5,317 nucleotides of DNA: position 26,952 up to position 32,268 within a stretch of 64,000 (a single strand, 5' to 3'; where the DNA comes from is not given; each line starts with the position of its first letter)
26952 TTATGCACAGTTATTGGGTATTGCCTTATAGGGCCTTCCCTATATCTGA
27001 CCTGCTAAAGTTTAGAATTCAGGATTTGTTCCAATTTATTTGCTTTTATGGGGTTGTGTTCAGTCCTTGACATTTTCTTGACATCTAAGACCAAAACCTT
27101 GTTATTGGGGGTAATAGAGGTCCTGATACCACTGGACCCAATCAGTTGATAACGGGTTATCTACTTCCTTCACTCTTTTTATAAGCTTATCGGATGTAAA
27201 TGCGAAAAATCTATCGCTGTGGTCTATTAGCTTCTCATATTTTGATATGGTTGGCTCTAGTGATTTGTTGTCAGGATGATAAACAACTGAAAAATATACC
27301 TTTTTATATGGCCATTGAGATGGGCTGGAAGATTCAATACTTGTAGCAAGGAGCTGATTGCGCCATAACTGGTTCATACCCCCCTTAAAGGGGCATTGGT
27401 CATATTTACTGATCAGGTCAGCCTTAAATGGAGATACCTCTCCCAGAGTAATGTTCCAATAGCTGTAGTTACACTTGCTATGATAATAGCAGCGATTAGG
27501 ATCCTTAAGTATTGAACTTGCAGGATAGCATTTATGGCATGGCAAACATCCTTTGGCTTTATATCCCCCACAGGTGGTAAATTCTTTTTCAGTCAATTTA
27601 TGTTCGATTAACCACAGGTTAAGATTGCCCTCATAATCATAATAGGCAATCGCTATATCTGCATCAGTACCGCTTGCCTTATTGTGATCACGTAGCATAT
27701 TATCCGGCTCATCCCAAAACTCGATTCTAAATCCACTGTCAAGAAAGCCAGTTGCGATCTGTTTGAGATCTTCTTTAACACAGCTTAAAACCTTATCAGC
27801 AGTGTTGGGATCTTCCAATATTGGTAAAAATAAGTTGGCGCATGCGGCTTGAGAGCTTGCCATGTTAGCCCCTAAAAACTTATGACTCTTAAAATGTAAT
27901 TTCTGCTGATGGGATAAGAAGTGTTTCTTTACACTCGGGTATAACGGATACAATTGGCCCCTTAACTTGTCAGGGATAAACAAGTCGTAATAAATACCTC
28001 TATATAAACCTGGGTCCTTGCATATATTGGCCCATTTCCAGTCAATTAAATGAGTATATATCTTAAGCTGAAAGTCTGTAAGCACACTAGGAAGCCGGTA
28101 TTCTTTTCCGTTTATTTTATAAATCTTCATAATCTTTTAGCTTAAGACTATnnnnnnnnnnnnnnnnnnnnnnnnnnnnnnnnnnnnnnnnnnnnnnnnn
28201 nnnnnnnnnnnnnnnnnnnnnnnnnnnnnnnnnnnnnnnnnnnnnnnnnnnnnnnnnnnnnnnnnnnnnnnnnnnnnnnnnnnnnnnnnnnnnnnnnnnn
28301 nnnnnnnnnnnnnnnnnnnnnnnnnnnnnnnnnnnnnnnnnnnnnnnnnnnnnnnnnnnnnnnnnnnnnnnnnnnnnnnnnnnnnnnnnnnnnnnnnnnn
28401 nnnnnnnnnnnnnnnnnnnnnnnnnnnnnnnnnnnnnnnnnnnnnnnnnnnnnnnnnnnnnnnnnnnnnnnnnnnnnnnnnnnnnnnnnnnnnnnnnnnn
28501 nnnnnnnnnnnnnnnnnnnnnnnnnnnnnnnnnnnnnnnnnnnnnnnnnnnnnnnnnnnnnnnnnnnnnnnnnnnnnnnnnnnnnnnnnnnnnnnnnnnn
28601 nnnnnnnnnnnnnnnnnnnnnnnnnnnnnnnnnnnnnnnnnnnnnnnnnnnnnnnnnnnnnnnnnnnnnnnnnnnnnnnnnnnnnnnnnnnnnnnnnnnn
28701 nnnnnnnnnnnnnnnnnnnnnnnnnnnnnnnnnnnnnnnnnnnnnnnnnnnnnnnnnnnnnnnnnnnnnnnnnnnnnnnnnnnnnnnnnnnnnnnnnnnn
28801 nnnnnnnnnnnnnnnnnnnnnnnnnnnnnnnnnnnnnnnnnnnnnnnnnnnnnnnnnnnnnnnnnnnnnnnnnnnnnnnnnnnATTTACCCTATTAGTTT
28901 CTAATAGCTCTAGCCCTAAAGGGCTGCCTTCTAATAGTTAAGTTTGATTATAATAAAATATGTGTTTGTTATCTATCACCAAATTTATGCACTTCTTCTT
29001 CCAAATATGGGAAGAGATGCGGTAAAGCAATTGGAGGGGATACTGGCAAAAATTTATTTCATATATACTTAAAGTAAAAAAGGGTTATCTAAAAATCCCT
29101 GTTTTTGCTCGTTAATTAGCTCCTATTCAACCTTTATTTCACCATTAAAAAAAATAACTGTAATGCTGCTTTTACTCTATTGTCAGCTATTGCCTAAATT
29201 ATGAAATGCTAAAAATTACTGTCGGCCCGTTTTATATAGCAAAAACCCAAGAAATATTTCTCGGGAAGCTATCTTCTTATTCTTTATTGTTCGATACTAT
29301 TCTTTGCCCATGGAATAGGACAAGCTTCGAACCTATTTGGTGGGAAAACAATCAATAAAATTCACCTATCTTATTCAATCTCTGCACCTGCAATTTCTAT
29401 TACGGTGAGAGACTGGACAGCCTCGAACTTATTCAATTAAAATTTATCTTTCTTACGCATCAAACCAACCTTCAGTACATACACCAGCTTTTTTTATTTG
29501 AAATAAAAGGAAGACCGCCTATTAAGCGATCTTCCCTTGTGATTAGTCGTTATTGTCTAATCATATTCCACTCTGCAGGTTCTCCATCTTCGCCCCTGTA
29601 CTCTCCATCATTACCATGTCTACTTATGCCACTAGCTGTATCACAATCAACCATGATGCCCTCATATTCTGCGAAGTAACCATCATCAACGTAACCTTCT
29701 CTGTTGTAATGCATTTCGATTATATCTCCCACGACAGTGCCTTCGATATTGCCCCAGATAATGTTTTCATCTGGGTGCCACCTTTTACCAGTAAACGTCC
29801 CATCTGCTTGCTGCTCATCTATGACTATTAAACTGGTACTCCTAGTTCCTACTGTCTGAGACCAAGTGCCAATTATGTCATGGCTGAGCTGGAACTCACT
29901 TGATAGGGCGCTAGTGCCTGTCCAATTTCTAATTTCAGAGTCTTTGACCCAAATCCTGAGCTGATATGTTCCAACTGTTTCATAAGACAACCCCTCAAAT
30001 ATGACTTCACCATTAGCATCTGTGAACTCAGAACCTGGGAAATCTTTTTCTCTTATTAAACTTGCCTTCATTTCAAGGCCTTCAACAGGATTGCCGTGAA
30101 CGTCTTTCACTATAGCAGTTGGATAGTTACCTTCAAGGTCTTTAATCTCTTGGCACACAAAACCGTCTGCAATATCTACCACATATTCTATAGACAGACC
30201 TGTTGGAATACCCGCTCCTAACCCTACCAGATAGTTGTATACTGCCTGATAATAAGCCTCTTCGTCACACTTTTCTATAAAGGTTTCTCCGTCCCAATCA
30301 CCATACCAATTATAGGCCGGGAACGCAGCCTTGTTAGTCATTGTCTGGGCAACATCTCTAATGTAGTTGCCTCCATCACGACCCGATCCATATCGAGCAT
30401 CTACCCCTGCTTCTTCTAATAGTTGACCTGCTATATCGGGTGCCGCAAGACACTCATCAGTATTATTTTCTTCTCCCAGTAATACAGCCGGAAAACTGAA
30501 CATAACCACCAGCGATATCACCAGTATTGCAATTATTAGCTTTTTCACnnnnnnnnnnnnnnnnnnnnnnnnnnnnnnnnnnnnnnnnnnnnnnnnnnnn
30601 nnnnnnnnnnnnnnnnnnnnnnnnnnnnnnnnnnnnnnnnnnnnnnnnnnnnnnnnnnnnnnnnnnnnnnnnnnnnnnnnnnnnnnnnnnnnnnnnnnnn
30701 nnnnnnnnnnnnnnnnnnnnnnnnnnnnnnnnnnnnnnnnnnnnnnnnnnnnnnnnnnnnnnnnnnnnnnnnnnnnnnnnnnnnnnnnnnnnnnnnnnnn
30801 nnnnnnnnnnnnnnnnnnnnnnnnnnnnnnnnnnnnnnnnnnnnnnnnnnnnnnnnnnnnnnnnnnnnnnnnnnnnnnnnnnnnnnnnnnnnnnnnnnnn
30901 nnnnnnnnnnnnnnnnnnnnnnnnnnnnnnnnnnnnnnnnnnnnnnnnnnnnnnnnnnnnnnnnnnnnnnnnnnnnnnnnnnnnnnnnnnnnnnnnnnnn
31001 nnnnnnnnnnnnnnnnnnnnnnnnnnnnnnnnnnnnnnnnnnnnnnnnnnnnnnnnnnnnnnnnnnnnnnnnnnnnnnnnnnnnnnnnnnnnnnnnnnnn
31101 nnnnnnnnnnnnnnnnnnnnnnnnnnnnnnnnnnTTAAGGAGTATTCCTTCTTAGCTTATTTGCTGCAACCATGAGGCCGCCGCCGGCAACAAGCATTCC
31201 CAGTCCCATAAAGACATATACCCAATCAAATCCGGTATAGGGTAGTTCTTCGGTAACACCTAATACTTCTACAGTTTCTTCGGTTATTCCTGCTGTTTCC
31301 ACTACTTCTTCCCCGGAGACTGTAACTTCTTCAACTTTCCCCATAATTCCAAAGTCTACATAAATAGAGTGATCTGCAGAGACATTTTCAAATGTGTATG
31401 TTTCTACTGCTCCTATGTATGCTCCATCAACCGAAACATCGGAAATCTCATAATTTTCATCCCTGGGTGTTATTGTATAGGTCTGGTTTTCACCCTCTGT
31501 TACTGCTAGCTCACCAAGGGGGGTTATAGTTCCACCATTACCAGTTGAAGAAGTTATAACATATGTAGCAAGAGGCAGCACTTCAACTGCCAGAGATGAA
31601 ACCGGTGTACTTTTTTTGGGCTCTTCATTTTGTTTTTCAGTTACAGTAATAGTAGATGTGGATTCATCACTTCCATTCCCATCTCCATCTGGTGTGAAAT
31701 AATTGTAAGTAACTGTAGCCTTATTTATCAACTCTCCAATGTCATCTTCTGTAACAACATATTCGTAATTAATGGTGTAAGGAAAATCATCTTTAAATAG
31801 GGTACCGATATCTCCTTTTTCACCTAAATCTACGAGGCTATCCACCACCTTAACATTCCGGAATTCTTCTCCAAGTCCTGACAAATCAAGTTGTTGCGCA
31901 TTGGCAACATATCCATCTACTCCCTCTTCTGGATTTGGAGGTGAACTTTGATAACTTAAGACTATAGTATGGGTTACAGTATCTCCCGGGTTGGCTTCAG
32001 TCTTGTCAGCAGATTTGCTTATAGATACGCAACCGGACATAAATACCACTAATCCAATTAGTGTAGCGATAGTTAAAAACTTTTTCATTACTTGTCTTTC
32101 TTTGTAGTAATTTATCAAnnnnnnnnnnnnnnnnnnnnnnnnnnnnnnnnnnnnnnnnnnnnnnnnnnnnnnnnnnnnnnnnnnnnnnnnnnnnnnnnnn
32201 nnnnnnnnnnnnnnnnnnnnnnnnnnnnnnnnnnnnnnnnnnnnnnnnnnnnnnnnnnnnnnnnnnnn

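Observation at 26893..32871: AT-rich island of about 5.9 kb inserted at the 3' end of ssrA (tmRNA), flanked by perfect 35-bp direct repeats, with no integrase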

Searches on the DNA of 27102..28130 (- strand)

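Call 65: search_rna_families(sources=[L152, L001, L002, L004, L005, L003, L148], threshold=gathering)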
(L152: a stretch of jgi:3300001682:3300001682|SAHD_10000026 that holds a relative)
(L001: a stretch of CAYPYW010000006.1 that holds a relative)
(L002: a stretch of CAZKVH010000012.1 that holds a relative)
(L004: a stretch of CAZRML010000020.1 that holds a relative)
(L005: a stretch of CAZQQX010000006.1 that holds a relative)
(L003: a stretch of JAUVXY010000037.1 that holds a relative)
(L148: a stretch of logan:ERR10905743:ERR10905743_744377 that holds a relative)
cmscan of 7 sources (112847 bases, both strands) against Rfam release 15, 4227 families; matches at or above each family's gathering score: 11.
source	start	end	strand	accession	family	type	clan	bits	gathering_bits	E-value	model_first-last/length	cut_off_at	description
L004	10485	10837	+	RF00023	tmRNA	Gene;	CL00001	221.6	47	5.3e-89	1-374/374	no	transfer-messenger RNA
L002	10510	10860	+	RF00023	tmRNA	Gene;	CL00001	221.2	47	7.9e-89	1-374/374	no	transfer-messenger RNA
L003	8805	9154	+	RF00023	tmRNA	Gene;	CL00001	218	47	1.8e-87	1-374/374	no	transfer-messenger RNA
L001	10538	10889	+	RF00023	tmRNA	Gene;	CL00001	217.5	47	3e-87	1-374/374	no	transfer-messenger RNA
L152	8585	8937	+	RF00023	tmRNA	Gene;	CL00001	217.1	47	4.1e-87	1-374/374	no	transfer-messenger RNA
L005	10485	10837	+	RF00023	tmRNA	Gene;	CL00001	216.5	47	7.9e-87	1-374/374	no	transfer-messenger RNA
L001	17315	17388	+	RF00005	tRNA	Gene; tRNA;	CL00001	71.2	29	2.6e-13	1-71/71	no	tRNA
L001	17545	17618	+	RF00005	tRNA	Gene; tRNA;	CL00001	70.9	29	3.1e-13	1-71/71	no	tRNA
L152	14115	14198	+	RF01786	c-di-GMP-II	Cis-reg; riboswitch;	CL00127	67.2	53.5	1.2e-12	1-84/84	no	Cyclic di-GMP-II riboswitch aptamer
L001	17230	17305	+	RF00005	tRNA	Gene; tRNA;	CL00001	66.8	29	4.3e-12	1-71/71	no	tRNA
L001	17833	17905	+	RF00005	tRNA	Gene; tRNA;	CL00001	64.3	29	2e-11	1-71/71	no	tRNA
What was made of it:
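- On c-di-GMP-II riboswitch (Rfam RF01786): The L152 orthologue scores 67.2 bits (call 65).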

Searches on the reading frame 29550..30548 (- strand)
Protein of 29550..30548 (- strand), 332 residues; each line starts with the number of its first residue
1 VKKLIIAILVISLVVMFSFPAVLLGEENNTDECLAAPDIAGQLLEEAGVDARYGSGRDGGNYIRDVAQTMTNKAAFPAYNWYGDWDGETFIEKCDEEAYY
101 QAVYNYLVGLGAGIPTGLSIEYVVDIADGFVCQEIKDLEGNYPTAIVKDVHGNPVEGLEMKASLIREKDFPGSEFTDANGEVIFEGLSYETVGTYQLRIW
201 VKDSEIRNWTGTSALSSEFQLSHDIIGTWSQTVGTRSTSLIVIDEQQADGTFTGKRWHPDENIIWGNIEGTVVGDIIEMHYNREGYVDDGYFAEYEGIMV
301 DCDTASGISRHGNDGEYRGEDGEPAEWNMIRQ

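Call 6: search_protein_families(library=pfam, proteins=[window:29550-30548:-], max_evalue=0.1)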
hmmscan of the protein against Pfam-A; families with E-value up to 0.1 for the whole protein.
window:29550-30548:- (332 aa): 1 family
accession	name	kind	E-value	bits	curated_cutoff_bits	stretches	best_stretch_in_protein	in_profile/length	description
PF02369.22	Big_1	-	0.00069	20.1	34.9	1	144-203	22-82/93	Bacterial Ig-like domain (group 1)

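Call 9: search_protein_families(library=padloc, proteins=[window:29550-30548:-], max_evalue=0.01)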
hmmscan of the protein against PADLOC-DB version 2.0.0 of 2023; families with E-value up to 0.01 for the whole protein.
window:29550-30548:- (332 aa): 0 families

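Call 25: search_protein_families(library=ncbifam, proteins=[window:29550-30548:-], max_evalue=1)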
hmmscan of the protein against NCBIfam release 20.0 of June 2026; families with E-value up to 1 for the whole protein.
window:29550-30548:- (332 aa): 0 families

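Call 75: find_encoding_contigs(protein=window:29550-30548:-, flank=10000, max_places=10)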
Protein window:29550-30548:- (332 aa): 1 contig read that carries it; 1 place shown.
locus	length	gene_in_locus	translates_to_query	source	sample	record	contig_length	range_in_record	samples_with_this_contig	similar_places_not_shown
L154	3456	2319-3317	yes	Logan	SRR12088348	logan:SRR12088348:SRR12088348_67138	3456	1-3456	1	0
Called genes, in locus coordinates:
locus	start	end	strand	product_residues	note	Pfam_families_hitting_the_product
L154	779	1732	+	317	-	-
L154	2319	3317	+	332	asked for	-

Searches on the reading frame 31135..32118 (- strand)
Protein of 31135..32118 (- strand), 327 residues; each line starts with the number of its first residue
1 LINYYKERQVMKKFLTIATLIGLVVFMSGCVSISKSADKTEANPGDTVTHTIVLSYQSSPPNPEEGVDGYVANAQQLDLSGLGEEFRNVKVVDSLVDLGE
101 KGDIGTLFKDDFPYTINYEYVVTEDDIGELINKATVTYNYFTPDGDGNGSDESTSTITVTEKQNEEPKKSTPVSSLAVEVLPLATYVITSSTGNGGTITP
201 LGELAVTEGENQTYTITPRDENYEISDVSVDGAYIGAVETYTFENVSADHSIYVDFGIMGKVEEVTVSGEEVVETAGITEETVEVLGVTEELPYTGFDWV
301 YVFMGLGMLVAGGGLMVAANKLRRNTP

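Call 6: search_protein_families(library=pfam, proteins=[window:31135-32118:-], max_evalue=0.1)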
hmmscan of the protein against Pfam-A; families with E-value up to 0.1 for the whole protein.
window:31135-32118:- (327 aa): 2 families
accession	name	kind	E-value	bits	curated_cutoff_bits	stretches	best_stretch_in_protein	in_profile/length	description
PF03729.18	DUF308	-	0.024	15.3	25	0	15-37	22-44/73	Short repeat of unknown function (DUF308)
PF16886.11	ATP-synt_ab_Xtn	-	0.063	13.5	25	0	223-275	16-64/88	ATPsynthase alpha/beta subunit barrel-sandwich domain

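Call 9: search_protein_families(library=padloc, proteins=[window:31135-32118:-], max_evalue=0.01)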
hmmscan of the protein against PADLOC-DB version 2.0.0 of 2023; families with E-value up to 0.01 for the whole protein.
window:31135-32118:- (327 aa): 0 families

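Call 25: search_protein_families(library=ncbifam, proteins=[window:31135-32118:-], max_evalue=1)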
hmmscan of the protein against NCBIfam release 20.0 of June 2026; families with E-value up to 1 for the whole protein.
window:31135-32118:- (327 aa): 4 families
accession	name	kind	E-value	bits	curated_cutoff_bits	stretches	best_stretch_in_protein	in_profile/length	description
NF010140.0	PRK13615.1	equivalog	0.00014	20.6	881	1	17-71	4-61/557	lipoprotein LpqB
TIGR01451.2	B_ant_repeat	repeat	0.013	15.5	24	1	35-54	1-20/53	DUF11 type repeat protein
TIGR02611.1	TIGR02611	hypoth_equivalog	0.16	11.7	70.6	1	283-309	35-60/121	TIGR02611 family protein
TIGR01167.1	LPXTG_anchor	domain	0.19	12.4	15.9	1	291-317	1-28/34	LPXTG cell wall anchor domain-containing protein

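Call 34: find_encoding_contigs(protein=window:31135-32118:-, flank=10000, max_places=10)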
Protein window:31135-32118:- (327 aa): no gene with exactly this product is on record in the collection.
